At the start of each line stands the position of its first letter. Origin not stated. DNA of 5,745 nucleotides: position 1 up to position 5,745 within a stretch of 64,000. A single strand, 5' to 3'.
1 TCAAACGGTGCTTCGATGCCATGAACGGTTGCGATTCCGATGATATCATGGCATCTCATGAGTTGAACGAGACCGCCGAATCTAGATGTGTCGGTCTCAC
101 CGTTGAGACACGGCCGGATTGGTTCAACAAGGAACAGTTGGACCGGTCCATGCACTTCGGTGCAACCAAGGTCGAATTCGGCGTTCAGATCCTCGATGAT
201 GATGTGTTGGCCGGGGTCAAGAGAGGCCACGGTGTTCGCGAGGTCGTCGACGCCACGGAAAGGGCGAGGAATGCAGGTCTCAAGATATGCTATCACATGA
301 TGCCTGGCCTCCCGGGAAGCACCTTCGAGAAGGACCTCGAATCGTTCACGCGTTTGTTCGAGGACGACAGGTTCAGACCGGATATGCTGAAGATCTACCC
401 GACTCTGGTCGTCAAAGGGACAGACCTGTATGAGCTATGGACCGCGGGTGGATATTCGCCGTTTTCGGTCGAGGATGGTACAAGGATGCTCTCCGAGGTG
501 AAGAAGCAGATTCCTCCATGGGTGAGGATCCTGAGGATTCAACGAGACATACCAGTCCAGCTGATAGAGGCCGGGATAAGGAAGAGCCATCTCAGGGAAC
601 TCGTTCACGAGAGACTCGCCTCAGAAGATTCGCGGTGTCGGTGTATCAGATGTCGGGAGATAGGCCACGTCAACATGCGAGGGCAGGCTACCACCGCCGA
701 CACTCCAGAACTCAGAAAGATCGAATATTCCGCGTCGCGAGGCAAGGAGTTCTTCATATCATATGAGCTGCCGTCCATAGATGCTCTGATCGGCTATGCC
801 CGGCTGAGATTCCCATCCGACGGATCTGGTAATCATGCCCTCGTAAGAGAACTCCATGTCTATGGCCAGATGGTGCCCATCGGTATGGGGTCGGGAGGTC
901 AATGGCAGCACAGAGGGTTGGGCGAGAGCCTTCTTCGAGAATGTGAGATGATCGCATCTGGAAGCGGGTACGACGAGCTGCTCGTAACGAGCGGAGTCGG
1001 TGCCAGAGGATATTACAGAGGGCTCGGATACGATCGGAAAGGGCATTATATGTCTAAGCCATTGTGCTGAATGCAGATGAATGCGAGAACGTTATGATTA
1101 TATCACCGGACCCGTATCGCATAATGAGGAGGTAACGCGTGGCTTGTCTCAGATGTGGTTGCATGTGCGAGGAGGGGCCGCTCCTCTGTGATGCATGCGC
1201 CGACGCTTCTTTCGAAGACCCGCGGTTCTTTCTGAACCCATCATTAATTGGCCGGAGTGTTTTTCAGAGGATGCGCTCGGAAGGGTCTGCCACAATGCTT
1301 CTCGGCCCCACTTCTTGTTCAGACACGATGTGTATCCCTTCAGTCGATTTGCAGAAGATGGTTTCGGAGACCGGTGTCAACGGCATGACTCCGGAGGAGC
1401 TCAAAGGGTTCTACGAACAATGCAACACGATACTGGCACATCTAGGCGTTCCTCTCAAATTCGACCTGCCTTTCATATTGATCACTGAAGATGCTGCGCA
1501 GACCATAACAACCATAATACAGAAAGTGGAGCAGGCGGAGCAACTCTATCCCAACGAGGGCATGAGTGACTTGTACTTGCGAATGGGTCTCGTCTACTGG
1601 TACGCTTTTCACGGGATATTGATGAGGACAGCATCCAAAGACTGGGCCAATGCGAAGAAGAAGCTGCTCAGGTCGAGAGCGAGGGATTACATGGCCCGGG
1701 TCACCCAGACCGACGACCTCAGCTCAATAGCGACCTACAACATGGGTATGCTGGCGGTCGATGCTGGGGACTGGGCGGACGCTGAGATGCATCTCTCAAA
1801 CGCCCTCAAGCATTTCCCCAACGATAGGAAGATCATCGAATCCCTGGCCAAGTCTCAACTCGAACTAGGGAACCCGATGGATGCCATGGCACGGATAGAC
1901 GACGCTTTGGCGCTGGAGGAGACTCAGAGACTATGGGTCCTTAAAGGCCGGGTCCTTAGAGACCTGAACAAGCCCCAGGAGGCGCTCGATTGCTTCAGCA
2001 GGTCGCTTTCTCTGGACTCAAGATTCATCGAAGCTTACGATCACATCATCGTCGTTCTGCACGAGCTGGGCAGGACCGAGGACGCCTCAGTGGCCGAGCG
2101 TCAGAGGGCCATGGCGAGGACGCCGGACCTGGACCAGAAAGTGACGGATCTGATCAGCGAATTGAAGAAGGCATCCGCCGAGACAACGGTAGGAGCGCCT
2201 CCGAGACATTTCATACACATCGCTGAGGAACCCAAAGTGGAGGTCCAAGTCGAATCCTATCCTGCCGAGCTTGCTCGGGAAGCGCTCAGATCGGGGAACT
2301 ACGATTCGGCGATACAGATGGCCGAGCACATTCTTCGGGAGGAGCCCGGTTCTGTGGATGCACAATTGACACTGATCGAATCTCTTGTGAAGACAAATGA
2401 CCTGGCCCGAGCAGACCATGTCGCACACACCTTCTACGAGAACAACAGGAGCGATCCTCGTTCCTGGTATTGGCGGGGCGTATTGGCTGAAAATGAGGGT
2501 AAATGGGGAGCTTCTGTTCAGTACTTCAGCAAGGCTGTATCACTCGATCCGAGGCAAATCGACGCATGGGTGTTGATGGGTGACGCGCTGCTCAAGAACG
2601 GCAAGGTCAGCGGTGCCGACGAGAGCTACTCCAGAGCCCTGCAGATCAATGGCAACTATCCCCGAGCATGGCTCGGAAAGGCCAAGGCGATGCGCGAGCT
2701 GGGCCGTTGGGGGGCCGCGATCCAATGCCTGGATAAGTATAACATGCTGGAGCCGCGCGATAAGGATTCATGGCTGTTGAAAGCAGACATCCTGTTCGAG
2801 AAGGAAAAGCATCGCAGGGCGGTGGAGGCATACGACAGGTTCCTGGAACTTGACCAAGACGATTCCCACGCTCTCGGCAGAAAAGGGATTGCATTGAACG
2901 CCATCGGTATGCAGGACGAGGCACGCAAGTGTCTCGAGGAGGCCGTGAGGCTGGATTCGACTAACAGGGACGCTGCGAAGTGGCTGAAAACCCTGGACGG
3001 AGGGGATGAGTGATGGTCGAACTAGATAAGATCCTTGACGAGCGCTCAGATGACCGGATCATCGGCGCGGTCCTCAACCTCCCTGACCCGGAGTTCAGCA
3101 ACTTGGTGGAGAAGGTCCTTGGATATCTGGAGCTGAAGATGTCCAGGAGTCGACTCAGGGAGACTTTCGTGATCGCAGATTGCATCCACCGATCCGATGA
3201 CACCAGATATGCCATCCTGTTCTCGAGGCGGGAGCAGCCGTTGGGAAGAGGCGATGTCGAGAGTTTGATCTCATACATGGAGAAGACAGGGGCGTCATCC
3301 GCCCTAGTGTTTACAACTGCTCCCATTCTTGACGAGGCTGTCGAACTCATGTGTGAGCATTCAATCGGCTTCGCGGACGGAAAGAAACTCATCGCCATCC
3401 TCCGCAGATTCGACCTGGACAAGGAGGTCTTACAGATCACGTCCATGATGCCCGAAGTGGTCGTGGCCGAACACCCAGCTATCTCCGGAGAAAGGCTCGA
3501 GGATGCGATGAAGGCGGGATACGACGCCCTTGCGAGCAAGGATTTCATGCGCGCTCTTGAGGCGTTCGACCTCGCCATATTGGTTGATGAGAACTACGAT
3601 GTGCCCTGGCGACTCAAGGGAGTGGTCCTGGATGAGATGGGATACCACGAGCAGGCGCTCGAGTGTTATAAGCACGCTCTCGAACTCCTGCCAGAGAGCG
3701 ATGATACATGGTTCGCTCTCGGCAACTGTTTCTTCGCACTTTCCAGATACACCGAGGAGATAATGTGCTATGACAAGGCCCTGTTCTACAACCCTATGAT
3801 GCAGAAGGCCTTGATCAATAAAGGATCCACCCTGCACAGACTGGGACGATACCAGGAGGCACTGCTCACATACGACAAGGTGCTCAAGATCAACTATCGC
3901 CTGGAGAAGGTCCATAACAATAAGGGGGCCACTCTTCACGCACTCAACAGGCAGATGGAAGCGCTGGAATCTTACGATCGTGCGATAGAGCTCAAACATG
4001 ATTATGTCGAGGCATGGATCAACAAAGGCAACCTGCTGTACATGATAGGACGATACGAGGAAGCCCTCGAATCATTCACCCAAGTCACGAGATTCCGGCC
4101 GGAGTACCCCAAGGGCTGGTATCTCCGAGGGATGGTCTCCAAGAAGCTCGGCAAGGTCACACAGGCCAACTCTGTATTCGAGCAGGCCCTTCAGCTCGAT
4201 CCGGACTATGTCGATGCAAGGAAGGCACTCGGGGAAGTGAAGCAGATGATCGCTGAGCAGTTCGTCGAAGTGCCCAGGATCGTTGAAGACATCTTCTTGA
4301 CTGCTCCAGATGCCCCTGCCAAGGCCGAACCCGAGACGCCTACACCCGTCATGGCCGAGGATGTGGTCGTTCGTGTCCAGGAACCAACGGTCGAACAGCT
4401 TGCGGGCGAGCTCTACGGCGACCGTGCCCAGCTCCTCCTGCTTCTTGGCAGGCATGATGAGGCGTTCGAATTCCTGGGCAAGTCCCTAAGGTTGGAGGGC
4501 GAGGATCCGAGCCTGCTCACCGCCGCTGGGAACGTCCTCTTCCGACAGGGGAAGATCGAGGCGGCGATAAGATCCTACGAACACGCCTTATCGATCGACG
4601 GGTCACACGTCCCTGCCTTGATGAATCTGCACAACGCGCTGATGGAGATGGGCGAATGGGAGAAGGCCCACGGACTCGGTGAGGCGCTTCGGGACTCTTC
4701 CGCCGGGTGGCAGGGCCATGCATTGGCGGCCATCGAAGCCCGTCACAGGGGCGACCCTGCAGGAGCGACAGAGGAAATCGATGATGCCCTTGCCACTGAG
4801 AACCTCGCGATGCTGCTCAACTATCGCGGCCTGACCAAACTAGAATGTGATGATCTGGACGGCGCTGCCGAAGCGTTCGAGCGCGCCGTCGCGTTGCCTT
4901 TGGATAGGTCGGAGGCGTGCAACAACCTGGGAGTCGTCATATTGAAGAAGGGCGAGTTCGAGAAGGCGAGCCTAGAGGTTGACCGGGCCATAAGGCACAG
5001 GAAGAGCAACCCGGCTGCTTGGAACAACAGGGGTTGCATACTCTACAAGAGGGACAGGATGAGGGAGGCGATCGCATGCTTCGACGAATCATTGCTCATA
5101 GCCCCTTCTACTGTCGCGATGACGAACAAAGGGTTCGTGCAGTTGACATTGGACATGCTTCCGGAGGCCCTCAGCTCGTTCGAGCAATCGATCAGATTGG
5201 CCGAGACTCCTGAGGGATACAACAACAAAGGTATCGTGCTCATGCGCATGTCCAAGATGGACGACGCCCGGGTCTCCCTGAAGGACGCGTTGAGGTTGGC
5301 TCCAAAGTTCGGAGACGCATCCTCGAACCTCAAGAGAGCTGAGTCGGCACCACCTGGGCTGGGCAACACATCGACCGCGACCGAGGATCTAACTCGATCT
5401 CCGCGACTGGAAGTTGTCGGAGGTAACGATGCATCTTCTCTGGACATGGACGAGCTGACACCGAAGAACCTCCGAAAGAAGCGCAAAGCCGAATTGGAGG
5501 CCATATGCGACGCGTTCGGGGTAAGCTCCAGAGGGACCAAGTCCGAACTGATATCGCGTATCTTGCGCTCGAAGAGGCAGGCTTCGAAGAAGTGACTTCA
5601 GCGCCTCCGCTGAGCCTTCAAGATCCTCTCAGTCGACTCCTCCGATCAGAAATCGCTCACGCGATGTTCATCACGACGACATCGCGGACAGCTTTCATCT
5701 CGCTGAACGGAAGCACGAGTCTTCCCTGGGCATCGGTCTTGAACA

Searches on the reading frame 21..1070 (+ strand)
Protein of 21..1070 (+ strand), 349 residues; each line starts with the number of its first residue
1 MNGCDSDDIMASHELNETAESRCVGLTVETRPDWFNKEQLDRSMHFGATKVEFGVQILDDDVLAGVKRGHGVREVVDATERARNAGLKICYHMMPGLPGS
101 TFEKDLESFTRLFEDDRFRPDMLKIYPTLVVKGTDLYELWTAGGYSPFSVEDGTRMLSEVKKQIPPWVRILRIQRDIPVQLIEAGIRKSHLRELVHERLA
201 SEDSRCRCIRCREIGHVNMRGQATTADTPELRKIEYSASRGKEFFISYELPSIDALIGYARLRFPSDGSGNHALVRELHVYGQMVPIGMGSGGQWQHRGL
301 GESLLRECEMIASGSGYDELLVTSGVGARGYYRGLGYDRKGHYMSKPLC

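Call 71: search_protein_families(library=pfam, proteins=[window:21-1070:+], max_evalue=0.000001)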
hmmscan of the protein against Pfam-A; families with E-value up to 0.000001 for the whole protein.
window:21-1070:+ (349 aa): 2 families
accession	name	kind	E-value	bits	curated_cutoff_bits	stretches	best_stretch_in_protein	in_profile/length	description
PF16199.10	Radical_SAM_C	-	2.9e-21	75.8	31.9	1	120-200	1-84/85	Radical_SAM C-terminal domain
PF04055.27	Radical_SAM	-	1.2e-11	45.5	29.5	1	22-104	79-158/166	Radical SAM superfamily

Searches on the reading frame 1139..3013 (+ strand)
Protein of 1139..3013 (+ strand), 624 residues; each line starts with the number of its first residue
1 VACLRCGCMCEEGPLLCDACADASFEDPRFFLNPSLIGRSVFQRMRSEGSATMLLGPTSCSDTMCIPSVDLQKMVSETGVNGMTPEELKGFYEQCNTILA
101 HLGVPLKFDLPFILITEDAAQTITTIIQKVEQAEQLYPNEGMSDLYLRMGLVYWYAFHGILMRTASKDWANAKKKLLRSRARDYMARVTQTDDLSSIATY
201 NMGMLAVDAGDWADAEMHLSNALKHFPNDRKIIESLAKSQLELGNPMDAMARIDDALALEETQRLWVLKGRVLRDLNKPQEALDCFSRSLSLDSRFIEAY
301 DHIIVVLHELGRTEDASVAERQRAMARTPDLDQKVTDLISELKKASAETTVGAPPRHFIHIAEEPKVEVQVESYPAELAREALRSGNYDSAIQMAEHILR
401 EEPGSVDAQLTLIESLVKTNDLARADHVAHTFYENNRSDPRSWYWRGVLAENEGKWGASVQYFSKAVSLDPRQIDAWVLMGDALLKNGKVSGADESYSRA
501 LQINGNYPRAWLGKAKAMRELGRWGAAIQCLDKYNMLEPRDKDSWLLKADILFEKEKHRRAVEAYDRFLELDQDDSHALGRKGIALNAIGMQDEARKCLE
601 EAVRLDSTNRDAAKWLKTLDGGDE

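Call 71: search_protein_families(library=pfam, proteins=[window:1139-3013:+], max_evalue=0.000001)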
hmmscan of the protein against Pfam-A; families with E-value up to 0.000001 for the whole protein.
window:1139-3013:+ (624 aa): 16 families
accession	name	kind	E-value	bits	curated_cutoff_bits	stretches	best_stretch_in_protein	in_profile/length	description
PF07719.23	TPR_2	-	1.3e-35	119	27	0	441-472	2-33/34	Tetratricopeptide repeat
PF00515.34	TPR_1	-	5.2e-35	118.3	27.8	0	265-295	3-33/34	Tetratricopeptide repeat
PF13432.12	TPR_16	-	5.5e-35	119.9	32.7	0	411-472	2-63/65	Tetratricopeptide repeat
PF14559.12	TPR_19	-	1.1e-34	119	25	2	488-551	5-68/68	Tetratricopeptide repeat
PF13428.12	TPR_14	-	6.3e-31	104.1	23.5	0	475-516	2-43/44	Tetratricopeptide repeat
PF13181.12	TPR_8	-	3.4e-27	92.7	25.7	0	543-575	2-34/34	Tetratricopeptide repeat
PF13431.12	TPR_17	-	4.1e-24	83.2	24.4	0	462-492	1-31/34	Tetratricopeptide repeat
PF13414.12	TPR_11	-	1.4e-21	76.3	26.8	0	481-522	1-42/42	TPR repeat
PF12895.13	ANAPC3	-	4.9e-19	68.8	27.2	0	210-287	3-80/82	Anaphase-promoting complex, cyclosome, subunit 3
PF23914.1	TPR_CcmH_CycH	-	1.7e-17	64.1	42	1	470-575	46-154/158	Cytochrome c-type biogenesis protein H TPR domain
PF13424.12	TPR_12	-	4e-17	62.6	30.1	0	263-315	3-56/77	Tetratricopeptide repeat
PF13174.12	TPR_6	-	9.2e-14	51.5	26.3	0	200-228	4-32/33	Tetratricopeptide repeat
PF13371.12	TPR_9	-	1.9e-13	50.7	35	0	551-613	4-66/73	Tetratricopeptide repeat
PF25063.1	ARM_TT21_C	-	1.4e-10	41.8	35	0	543-609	96-162/209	Tetratricopeptide repeat protein 21 C-terminal ARM domain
PF25064.1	ARM_TT21_5th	-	2.4e-10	41.2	27.8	0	382-466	11-98/117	TT21 fifth ARM repeats domain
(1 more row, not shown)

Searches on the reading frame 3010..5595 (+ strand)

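Call 71: search_protein_families(library=pfam, proteins=[window:3010-5595:+], max_evalue=0.000001)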
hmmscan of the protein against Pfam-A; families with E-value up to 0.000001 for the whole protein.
window:3010-5595:+ (861 aa): 22 families
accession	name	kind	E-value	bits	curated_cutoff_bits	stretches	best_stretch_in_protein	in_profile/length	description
PF00515.34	TPR_1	-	1.1e-73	240.6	27.8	0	333-366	1-34/34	Tetratricopeptide repeat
PF07719.23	TPR_2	-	5.2e-65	210.7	27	0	334-365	2-33/34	Tetratricopeptide repeat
PF13414.12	TPR_11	-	1.1e-51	172.6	26.8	1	308-347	3-42/42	TPR repeat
PF13181.12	TPR_8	-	4.2e-51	167.2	25.7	0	369-400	3-34/34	Tetratricopeptide repeat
PF13432.12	TPR_16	-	5e-38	129.6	32.7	0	316-367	14-65/65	Tetratricopeptide repeat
PF13431.12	TPR_17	-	1.5e-35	118.9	24.4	0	322-354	2-34/34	Tetratricopeptide repeat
PF13424.12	TPR_12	-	2.1e-33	114.8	30.1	0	468-529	5-74/77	Tetratricopeptide repeat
PF14559.12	TPR_19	-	1.4e-30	105.9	25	0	510-556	1-47/68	Tetratricopeptide repeat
PF13428.12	TPR_14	-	1.6e-27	93.6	23.5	0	367-409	1-43/44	Tetratricopeptide repeat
PF13371.12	TPR_9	-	6.1e-26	90.7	35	0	173-232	5-64/73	Tetratricopeptide repeat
PF13176.12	TPR_7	-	1.4e-20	72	27.9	0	267-299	1-33/36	Tetratricopeptide repeat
PF23914.1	TPR_CcmH_CycH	-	2.7e-19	70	42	0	364-415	47-98/158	Cytochrome c-type biogenesis protein H TPR domain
PF12895.13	ANAPC3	-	2.9e-16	60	27.2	0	212-290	4-81/82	Anaphase-promoting complex, cyclosome, subunit 3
PF13374.12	TPR_10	-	3.4e-12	46.4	27.5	0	504-529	6-31/42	Tetratricopeptide repeat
PF25063.1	ARM_TT21_C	-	2.1e-09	38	35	0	640-694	101-155/209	Tetratricopeptide repeat protein 21 C-terminal ARM domain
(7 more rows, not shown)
